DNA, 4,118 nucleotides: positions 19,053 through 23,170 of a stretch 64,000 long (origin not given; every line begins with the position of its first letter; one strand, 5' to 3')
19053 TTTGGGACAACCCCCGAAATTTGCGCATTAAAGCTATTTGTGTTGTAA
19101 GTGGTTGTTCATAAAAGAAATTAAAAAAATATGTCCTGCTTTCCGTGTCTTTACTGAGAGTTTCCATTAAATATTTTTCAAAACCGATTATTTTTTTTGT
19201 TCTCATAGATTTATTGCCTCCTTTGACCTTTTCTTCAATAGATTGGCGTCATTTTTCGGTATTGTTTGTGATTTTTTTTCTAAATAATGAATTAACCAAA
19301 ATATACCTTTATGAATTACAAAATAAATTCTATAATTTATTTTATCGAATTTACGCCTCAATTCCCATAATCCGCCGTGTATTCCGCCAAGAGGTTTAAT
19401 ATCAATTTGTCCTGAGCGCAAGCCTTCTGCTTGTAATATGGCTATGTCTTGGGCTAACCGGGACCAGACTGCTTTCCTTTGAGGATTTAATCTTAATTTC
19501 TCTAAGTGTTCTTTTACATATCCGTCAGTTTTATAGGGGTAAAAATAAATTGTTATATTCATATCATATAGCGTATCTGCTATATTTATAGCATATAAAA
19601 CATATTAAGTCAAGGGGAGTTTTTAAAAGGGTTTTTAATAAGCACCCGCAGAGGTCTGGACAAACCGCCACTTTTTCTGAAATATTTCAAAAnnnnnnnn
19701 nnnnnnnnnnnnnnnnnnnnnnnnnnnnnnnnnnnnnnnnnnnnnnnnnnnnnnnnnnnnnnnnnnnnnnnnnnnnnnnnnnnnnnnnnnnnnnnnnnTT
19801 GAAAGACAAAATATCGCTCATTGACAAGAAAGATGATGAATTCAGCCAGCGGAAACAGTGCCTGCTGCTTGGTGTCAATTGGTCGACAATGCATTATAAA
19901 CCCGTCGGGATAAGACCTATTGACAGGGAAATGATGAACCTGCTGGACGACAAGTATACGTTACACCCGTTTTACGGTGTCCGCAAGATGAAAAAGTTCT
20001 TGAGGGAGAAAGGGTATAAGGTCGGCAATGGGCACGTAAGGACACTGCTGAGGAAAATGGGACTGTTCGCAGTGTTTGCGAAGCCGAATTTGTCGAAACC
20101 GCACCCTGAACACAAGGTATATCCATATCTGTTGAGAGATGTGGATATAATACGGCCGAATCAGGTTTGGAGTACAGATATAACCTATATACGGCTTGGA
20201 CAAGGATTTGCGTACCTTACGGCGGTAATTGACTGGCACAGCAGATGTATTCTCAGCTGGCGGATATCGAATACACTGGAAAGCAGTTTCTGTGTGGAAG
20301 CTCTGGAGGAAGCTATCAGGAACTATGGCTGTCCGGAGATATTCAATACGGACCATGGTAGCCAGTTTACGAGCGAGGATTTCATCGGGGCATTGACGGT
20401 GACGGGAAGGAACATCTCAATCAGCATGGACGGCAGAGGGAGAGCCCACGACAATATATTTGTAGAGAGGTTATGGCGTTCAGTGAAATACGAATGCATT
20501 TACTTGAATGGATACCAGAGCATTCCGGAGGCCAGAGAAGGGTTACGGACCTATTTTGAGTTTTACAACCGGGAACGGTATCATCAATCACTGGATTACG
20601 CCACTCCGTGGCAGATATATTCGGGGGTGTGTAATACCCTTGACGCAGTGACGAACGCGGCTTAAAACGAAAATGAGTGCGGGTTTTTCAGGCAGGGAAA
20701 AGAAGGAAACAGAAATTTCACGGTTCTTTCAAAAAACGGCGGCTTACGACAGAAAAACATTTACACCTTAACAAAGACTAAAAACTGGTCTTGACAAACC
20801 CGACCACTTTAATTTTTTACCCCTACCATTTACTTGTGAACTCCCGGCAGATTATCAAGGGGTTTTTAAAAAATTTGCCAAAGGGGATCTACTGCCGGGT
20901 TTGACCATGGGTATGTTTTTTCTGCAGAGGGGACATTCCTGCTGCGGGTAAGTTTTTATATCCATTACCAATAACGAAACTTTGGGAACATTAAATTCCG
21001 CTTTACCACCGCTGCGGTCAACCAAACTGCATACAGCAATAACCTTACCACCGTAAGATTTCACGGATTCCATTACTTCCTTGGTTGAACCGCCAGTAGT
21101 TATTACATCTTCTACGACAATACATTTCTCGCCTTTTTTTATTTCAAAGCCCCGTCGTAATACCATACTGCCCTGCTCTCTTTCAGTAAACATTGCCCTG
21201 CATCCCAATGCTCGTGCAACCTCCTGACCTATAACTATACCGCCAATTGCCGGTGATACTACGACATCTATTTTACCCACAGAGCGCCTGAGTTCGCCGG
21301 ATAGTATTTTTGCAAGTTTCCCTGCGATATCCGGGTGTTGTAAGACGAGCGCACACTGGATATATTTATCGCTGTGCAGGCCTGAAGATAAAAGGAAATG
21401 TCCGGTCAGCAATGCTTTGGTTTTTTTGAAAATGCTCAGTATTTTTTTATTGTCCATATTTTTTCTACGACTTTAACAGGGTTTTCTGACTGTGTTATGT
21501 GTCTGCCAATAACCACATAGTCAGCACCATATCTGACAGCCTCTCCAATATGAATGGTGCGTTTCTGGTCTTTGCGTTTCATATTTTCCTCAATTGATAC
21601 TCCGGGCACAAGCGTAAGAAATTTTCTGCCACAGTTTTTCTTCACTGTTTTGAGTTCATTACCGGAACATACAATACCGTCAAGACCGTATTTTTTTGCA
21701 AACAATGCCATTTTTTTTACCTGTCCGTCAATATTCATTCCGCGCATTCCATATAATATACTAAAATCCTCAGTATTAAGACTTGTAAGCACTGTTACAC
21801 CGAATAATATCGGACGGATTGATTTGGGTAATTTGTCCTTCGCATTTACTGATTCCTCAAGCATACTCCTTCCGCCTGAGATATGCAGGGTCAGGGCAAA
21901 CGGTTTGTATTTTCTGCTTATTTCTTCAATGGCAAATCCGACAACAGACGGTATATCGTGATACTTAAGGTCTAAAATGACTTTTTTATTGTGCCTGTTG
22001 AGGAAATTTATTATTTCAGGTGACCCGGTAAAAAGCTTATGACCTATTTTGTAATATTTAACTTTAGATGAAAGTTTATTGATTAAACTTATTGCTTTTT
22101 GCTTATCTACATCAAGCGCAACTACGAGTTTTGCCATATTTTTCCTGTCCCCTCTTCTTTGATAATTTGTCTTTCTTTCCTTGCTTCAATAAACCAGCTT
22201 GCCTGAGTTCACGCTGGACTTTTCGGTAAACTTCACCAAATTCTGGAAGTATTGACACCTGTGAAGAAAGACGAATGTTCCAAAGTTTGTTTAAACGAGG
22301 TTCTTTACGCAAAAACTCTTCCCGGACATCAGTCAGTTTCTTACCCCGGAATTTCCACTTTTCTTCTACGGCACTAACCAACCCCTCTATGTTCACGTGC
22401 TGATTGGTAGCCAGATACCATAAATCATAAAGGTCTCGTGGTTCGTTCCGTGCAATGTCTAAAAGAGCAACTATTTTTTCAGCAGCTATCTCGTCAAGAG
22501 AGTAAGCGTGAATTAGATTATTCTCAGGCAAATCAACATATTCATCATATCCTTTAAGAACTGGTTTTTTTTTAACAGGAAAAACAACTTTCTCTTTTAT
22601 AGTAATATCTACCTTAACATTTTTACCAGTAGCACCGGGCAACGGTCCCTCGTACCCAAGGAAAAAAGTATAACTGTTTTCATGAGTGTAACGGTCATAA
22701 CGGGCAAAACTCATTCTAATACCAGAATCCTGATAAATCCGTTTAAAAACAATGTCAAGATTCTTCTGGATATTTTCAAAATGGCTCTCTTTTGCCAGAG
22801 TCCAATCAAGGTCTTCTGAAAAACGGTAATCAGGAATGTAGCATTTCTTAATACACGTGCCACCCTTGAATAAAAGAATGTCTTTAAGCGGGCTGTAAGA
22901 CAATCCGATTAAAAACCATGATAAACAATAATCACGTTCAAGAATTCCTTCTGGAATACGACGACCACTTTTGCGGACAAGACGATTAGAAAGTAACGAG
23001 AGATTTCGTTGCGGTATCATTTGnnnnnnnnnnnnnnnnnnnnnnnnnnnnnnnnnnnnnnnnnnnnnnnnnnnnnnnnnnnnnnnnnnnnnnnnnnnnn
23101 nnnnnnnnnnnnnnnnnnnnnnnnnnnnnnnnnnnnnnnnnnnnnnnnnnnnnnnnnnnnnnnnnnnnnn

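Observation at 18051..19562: HigB/HigA followed by an uncharacterised 127-aa protein plus XRE regulator, a possible second TA-like pair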

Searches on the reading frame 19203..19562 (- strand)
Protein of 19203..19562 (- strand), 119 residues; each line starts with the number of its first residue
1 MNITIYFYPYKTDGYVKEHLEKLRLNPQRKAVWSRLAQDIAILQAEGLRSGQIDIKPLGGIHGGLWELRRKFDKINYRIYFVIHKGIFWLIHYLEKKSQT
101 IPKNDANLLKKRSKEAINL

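Call 3: search_protein_families(library=pfam, proteins=[window:19203-19562:-], max_evalue=1)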
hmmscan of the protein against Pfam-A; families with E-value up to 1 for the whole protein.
window:19203-19562:- (119 aa): 2 families
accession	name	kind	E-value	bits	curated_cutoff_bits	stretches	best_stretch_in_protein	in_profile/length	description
PF05973.20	Gp49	-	6.6e-09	36.1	23.9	1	34-114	12-90/90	Phage derived protein Gp49-like (DUF891)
PF18579.7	Raf1_HTH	-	0.067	13.3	27.3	1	19-53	5-36/61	Rubisco accumulation factor 1 helix turn helix domain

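Call 4: search_protein_families(library=ncbifam, proteins=[window:19203-19562:-], max_evalue=1)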
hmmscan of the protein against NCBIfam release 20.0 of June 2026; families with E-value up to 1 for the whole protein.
window:19203-19562:- (119 aa): 1 family
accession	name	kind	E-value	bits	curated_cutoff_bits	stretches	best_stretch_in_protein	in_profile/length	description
TIGR02683.1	upstrm_HI1419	hypoth_equivalog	0.11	12.9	62.85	1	54-100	39-82/95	type II toxin-antitoxin system RelE/ParE family toxin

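Call 6: search_protein_families(library=padloc, proteins=[window:19203-19562:-], max_evalue=1)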
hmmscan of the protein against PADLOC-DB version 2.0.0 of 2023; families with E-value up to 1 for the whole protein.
window:19203-19562:- (119 aa): 0 families

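Call 7: search_protein_families(library=phrogs, proteins=[window:19203-19562:-], max_evalue=1)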
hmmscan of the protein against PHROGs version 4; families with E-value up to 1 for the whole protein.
window:19203-19562:- (119 aa): 2 families
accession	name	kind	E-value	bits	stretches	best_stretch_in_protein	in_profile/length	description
phrog_2523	-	unknown function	2e-09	38.5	1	18-118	13-106/108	-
phrog_3445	-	moron, auxiliary metabolic gene and host takeover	0.0045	18.2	1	36-99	29-85/103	toxin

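Call 45: search_solved_structures(query=window:19203-19562:-, max_evalue=1)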
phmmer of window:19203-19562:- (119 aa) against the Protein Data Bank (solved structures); distinct sequences matched with E-value up to 1: 4.
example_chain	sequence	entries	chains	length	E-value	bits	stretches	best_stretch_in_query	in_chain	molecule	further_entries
6af3_A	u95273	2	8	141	0.00021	24.4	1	5-111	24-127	HigB toxin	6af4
3kxa_A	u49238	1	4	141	0.45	13.6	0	17-42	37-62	Putative uncharacterized protein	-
4ofj_A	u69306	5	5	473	0.55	13.4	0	12-107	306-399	Extracytoplasmic Nickel-Binding Protein SaNikA | Nickel ABC transporter substrate-binding protein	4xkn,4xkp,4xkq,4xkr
3rqt_A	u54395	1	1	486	0.57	13.3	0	12-107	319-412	Putative uncharacterized protein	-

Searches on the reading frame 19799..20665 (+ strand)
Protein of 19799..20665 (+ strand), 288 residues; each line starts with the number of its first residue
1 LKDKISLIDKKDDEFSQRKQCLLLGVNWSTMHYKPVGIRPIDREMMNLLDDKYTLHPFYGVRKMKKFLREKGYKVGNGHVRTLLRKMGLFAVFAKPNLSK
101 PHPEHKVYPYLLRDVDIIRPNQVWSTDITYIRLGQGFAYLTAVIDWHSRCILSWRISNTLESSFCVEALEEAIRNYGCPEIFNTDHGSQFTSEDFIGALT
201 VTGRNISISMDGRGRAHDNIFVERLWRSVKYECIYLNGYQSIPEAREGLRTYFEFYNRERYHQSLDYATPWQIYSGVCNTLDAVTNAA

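Call 83: search_protein_families(library=pfam, proteins=[window:19799-20665:+], max_evalue=0.001)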
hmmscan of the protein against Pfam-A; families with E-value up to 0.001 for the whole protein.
window:19799-20665:+ (288 aa): 6 families
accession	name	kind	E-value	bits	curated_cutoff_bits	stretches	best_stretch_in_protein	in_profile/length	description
PF00665.32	rve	-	6.4e-21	75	32.6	1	119-200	3-88/102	Integrase core domain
PF13683.12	rve_3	-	7.8e-17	61.2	26.5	1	205-270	2-67/67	Integrase core domain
PF24764.1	rva_4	-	2.6e-08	34.3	26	1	118-234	5-117/194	Integrase core domain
PF13276.12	HTH_21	-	1.5e-07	32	28.1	1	53-95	14-58/60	HTH-like domain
PF13333.12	rve_2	-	2e-06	28.3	22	1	225-272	3-50/56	Integrase core domain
PF13610.12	DDE_Tnp_IS240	-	0.0009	19.8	27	0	123-252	3-129/139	DDE domain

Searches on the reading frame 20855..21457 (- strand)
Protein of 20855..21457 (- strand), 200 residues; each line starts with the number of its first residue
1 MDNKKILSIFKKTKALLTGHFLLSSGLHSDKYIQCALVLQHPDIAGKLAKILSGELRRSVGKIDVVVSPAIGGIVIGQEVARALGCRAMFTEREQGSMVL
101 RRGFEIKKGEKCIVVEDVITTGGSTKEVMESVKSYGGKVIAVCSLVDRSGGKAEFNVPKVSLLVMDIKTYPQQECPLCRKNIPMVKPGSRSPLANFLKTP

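Call 83: search_protein_families(library=pfam, proteins=[window:20855-21457:-], max_evalue=0.001)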
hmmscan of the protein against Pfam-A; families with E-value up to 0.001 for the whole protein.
window:20855-21457:- (200 aa): 1 family
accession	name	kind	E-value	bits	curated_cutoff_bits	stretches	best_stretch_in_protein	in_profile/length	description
PF00156.33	Pribosyltran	-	1.1e-16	60.9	26.3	1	39-155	6-133/158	Phosphoribosyl transferase domain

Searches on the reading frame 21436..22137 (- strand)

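Call 83: search_protein_families(library=pfam, proteins=[window:21436-22137:-], max_evalue=0.001)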
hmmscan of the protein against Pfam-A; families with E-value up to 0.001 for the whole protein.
window:21436-22137:- (233 aa): 1 family
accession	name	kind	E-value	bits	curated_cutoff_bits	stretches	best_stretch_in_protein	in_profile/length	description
PF00215.30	OMPdecase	-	2.2e-40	139.4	27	1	3-227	2-221/221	Orotidine 5'-phosphate decarboxylase / HUMPS family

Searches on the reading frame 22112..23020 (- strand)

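Call 83: search_protein_families(library=pfam, proteins=[window:22112-23020:-], max_evalue=0.001)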
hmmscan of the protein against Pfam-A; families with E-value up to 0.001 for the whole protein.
window:22112-23020:- (302 aa): 1 family
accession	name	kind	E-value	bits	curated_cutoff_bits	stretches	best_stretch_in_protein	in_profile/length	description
PF08843.17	AbiEii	-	4.8e-37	128.6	22.5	1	36-261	2-232/238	Nucleotidyl transferase AbiEii toxin, Type IV TA system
